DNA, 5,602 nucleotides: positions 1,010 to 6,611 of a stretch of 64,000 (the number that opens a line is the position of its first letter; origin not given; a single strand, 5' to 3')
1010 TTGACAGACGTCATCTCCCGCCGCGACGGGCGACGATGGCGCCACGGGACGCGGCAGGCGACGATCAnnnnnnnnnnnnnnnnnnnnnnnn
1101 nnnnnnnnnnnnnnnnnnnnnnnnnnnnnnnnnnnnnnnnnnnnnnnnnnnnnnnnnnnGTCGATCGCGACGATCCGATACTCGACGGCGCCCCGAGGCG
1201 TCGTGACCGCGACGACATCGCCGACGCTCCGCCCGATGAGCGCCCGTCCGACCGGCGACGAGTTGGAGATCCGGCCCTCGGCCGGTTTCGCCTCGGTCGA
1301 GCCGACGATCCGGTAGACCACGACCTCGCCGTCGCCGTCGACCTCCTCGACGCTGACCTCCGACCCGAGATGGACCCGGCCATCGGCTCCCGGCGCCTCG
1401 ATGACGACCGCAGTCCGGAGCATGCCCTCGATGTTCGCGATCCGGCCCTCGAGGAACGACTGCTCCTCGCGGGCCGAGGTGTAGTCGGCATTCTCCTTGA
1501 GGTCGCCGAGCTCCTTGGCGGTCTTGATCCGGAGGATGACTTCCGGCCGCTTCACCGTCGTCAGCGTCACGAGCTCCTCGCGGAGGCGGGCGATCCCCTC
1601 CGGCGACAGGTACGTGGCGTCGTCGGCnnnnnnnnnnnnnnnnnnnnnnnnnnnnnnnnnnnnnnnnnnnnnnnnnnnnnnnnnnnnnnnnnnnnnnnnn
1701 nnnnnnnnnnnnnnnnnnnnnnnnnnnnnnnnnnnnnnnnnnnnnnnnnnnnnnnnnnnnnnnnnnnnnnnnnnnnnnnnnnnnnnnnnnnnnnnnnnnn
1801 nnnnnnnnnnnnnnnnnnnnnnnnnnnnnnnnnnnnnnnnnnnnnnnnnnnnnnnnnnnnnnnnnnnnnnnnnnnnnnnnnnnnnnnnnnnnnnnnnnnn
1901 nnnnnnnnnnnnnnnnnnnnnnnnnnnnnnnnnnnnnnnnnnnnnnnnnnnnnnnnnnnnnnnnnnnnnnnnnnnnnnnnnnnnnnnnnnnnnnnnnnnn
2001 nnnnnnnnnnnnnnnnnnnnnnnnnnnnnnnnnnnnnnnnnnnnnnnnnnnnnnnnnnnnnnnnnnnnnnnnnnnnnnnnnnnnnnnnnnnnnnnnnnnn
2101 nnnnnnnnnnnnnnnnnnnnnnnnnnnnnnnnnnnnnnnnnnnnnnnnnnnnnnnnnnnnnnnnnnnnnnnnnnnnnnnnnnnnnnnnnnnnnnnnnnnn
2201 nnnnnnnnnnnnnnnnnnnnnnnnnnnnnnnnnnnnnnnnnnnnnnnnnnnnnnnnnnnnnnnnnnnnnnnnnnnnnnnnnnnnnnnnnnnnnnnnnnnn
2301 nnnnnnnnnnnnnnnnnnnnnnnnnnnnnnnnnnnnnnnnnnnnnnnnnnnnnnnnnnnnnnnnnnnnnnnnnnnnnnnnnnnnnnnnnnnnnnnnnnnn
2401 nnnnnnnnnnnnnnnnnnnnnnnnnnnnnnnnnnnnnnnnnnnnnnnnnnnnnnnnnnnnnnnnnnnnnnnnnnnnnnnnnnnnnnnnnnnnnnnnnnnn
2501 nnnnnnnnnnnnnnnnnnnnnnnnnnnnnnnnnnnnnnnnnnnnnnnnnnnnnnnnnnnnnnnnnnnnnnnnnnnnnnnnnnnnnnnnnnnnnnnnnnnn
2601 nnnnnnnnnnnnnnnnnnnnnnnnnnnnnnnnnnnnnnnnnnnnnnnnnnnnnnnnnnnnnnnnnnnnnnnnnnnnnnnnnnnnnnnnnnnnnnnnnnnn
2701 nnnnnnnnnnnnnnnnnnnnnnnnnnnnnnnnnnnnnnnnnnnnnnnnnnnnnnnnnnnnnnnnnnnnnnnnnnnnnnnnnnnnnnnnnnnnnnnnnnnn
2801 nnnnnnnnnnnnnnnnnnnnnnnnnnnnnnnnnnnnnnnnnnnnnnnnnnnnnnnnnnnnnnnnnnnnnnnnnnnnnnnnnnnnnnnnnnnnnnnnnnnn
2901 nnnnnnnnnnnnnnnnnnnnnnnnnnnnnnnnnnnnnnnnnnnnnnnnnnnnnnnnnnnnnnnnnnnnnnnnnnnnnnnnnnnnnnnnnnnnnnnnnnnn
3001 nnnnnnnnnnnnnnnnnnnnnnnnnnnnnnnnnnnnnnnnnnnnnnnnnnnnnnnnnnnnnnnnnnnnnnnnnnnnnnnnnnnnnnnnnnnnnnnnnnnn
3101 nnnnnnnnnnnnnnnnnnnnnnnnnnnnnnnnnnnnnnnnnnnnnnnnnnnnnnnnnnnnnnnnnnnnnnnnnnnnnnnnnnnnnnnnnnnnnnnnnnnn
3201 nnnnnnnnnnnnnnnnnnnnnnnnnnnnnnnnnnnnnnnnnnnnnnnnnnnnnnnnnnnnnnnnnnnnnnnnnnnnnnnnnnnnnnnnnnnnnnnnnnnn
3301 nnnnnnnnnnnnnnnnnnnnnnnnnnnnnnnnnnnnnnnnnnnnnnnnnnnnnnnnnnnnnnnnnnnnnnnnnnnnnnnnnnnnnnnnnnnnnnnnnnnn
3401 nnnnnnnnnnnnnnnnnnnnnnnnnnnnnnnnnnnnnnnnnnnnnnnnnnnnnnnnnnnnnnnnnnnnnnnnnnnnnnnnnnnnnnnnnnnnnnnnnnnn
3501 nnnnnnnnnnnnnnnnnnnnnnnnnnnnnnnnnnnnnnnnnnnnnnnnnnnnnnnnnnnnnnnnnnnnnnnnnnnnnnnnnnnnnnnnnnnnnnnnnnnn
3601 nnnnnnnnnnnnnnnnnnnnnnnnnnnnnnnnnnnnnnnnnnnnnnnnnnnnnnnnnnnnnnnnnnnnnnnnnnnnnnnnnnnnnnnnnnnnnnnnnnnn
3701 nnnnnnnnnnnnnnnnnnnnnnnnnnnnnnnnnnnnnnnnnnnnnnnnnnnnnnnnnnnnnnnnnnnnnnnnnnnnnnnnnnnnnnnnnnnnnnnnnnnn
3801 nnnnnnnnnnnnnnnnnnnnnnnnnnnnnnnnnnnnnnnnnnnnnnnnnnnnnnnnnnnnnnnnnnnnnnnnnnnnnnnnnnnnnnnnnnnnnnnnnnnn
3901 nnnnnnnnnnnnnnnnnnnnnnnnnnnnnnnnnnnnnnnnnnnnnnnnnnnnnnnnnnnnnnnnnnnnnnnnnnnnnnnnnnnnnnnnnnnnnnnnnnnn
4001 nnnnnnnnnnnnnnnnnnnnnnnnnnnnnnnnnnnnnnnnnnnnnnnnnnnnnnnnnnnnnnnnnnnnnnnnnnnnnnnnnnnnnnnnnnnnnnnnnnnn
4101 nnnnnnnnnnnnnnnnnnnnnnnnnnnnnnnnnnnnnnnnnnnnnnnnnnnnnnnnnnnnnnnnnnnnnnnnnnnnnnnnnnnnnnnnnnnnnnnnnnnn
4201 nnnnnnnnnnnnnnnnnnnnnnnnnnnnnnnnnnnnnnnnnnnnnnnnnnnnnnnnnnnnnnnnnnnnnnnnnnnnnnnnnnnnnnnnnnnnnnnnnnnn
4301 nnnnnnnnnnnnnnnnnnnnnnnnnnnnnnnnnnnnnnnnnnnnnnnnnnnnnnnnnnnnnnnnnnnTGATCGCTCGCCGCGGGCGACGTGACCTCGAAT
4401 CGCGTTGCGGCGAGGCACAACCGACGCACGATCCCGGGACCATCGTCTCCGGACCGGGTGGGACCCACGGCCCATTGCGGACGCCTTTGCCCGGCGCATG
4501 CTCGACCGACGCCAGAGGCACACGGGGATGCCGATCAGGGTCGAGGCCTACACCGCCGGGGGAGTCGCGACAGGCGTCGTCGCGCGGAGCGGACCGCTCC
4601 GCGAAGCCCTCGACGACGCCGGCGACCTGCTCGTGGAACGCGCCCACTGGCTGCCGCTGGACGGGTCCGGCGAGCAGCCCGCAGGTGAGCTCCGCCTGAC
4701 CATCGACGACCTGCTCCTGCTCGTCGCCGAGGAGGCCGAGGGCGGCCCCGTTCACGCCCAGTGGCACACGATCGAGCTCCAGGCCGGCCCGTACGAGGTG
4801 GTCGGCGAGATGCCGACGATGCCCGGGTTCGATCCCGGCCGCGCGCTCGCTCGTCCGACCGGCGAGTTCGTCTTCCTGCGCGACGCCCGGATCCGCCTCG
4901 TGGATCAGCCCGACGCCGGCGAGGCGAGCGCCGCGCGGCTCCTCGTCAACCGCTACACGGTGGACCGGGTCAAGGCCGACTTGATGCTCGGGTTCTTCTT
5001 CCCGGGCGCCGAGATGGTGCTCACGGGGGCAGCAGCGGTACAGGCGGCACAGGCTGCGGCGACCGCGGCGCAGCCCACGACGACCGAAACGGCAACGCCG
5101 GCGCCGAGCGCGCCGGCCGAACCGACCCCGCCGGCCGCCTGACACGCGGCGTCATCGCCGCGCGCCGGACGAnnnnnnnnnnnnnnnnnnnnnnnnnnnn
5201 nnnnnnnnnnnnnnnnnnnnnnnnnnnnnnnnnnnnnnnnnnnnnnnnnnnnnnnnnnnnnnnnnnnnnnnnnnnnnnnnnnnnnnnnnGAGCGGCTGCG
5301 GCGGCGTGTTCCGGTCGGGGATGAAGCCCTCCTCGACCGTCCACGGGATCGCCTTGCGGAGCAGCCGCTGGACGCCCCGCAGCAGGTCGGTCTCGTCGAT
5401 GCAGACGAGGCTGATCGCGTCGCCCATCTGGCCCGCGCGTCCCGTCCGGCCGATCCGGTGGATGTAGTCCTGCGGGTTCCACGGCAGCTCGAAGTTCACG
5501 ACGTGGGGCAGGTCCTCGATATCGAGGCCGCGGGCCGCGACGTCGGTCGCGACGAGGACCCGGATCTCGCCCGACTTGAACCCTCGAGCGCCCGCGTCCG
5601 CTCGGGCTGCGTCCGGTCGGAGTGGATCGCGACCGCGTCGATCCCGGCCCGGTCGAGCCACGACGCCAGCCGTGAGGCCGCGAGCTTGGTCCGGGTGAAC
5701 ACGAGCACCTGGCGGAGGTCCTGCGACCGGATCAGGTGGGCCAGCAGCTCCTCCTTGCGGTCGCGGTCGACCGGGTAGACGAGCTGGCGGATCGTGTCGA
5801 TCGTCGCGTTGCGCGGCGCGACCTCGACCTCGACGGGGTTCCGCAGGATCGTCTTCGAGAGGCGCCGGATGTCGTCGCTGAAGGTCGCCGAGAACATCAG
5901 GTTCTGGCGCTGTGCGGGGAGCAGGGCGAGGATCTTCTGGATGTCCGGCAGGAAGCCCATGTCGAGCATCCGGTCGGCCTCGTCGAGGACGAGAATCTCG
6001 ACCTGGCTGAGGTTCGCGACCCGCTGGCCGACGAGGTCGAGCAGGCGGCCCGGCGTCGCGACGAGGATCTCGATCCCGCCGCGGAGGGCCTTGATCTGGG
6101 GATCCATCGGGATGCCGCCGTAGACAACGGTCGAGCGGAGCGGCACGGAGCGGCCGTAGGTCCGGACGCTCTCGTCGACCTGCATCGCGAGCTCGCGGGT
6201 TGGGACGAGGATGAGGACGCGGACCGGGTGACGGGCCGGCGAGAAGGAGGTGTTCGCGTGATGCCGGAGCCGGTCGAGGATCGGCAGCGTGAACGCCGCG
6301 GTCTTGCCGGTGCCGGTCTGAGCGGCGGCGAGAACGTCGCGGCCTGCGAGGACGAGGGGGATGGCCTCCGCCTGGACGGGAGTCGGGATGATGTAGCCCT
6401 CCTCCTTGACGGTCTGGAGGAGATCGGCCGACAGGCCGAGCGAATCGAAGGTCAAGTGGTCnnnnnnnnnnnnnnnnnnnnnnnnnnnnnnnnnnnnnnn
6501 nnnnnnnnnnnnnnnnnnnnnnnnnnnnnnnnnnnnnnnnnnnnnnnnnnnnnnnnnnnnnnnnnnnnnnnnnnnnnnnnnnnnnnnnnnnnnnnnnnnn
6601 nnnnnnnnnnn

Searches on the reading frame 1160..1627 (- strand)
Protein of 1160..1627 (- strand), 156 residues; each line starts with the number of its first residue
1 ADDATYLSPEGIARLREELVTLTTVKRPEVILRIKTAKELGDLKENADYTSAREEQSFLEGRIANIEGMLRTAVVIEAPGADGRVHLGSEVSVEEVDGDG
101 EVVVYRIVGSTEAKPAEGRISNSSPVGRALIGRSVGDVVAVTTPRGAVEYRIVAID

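Call 39: search_protein_families(library=pfam, proteins=[window:1160-1627:-], max_evalue=0.01)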
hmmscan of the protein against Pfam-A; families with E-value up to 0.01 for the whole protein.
window:1160-1627:- (156 aa): 2 families
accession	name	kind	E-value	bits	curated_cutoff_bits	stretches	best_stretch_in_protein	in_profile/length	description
PF03449.20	GreA_GreB_N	-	1.2e-25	90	24.5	1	6-75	2-71/71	Transcription elongation factor, N-terminal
PF01272.25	GreA_GreB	-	3.8e-24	84.9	26.9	1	82-155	3-75/77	Transcription elongation factor, GreA/GreB, C-term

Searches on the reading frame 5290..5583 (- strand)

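Call 68: search_protein_families(library=pfam, proteins=[window:5290-5583:-], max_evalue=0.001)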
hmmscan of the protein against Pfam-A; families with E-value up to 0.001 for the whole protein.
window:5290-5583:- (98 aa): 1 family
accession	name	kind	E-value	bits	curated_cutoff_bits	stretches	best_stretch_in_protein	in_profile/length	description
PF00271.37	Helicase_C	-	8.7e-21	74.7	23.5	1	2-51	61-110/110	Helicase conserved C-terminal domain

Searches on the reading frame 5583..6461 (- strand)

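Call 68: search_protein_families(library=pfam, proteins=[window:5583-6461:-], max_evalue=0.001)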
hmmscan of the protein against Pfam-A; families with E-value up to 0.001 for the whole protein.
window:5583-6461:- (293 aa): 4 families
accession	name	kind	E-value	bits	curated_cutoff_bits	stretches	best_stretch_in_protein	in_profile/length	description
PF00270.35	DEAD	-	1.2e-48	165.4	26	1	27-200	1-166/167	DEAD/DEAH box helicase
PF04851.21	ResIII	-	9.9e-08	32.5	22.5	1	27-195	5-163/164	Type III restriction enzyme, res subunit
PF00271.37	Helicase_C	-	3.8e-05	24.3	23.5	1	236-293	2-59/110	Helicase conserved C-terminal domain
PF13245.12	AAA_19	-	0.00029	21.5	25.1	0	30-188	1-120/134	AAA domain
